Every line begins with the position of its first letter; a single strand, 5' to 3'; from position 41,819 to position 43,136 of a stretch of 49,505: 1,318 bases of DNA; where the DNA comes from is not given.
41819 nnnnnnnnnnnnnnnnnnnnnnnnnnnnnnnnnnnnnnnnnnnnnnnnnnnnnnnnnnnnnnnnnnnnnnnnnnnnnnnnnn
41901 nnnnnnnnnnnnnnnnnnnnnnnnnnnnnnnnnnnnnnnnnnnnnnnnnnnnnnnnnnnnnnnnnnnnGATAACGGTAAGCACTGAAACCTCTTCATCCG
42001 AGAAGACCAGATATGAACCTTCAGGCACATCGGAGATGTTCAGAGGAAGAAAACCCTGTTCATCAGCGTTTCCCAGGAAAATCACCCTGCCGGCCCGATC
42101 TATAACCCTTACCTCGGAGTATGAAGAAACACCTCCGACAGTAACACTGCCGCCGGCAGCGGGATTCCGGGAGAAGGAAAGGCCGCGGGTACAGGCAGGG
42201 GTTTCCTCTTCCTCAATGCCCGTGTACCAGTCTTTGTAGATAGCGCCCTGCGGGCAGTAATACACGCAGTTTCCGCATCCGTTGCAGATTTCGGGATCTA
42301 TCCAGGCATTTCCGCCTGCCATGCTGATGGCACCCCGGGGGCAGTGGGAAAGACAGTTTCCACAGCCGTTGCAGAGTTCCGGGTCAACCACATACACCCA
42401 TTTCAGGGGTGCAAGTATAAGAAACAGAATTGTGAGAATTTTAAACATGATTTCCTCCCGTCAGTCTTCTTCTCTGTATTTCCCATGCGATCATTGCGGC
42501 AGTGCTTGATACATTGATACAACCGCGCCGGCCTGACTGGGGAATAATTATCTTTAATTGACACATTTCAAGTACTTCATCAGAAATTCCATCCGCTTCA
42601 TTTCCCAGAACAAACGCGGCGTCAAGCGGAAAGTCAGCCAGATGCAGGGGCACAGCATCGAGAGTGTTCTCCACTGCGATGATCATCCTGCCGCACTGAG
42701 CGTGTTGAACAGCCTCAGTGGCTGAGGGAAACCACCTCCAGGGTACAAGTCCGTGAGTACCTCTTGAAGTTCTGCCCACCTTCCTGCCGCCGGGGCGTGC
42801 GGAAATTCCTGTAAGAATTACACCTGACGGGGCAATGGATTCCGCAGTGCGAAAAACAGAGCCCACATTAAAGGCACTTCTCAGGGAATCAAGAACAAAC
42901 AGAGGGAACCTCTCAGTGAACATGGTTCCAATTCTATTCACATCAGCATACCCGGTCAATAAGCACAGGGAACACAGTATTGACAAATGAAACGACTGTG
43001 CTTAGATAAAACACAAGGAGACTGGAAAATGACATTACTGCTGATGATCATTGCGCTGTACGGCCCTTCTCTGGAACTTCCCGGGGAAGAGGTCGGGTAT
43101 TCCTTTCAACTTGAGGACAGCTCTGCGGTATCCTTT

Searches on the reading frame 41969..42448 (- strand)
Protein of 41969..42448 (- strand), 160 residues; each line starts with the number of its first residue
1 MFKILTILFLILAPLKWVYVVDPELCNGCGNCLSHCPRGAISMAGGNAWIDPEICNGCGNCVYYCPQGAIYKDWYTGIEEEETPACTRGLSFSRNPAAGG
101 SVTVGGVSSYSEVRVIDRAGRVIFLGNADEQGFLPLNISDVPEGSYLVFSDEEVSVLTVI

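Call 30: search_protein_families(library=pfam, proteins=[window:41969-42448:-], max_evalue=0.001)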
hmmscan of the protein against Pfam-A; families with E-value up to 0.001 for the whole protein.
window:41969-42448:- (160 aa): 14 families
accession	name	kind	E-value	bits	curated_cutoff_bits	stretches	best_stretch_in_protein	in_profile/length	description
PF00037.32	Fer4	-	1.5e-17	63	21.1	2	19-42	1-24/24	4Fe-4S binding domain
PF12838.12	Fer4_7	-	4.7e-14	53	27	3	26-69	2-52/52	4Fe-4S dicluster domain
PF12837.12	Fer4_6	-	1.6e-12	47.2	25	2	20-41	3-24/24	4Fe-4S binding domain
PF13237.11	Fer4_10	-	4.6e-12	46.1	25.5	2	49-88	3-44/53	4Fe-4S dicluster domain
PF12797.12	Fer4_2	-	1.1e-11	44.2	24.5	2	48-66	3-21/22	4Fe-4S binding domain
PF13187.11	Fer4_9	-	5.6e-10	39.5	27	1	26-70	2-52/52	4Fe-4S dicluster domain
PF14697.11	Fer4_21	-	4.5e-08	33.6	35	0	19-43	34-59/59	4Fe-4S dicluster domain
PF13484.11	Fer4_16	-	7.1e-08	33.5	30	0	26-44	2-20/66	4Fe-4S double cluster binding domain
PF25160.1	LdpA_Fe-S-bd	-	1e-06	28.9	27.6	1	21-44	23-46/49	LdpA Fe-S cluster-binding domain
PF12800.12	Fer4_4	-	3.6e-05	24.2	24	0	52-68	1-17/17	4Fe-4S binding domain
PF12798.12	Fer4_3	-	4.8e-05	24.3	27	0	55-69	1-15/15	4Fe-4S binding domain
PF13183.11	Fer4_8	-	7.3e-05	23.7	27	0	54-68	53-67/68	4Fe-4S dicluster domain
PF13459.11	Fer4_15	-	0.00013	23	22.4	0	49-67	2-20/66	4Fe-4S single cluster domain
PF13247.11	Fer4_11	-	0.00081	20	26.2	0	20-78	4-67/100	4Fe-4S dicluster domain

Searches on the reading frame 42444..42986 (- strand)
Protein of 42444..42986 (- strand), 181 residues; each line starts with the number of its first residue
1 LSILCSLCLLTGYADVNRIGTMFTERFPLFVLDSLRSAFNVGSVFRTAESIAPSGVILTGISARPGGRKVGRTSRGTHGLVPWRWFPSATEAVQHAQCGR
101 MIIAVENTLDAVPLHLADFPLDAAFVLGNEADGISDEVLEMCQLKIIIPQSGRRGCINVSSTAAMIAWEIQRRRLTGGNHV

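Call 30: search_protein_families(library=pfam, proteins=[window:42444-42986:-], max_evalue=0.001)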
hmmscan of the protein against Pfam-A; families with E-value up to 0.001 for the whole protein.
window:42444-42986:- (181 aa): 1 family
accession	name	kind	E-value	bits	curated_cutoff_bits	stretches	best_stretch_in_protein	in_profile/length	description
PF00588.24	SpoU_methylase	-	8.1e-24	84.8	29.7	1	30-167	4-141/142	SpoU rRNA Methylase family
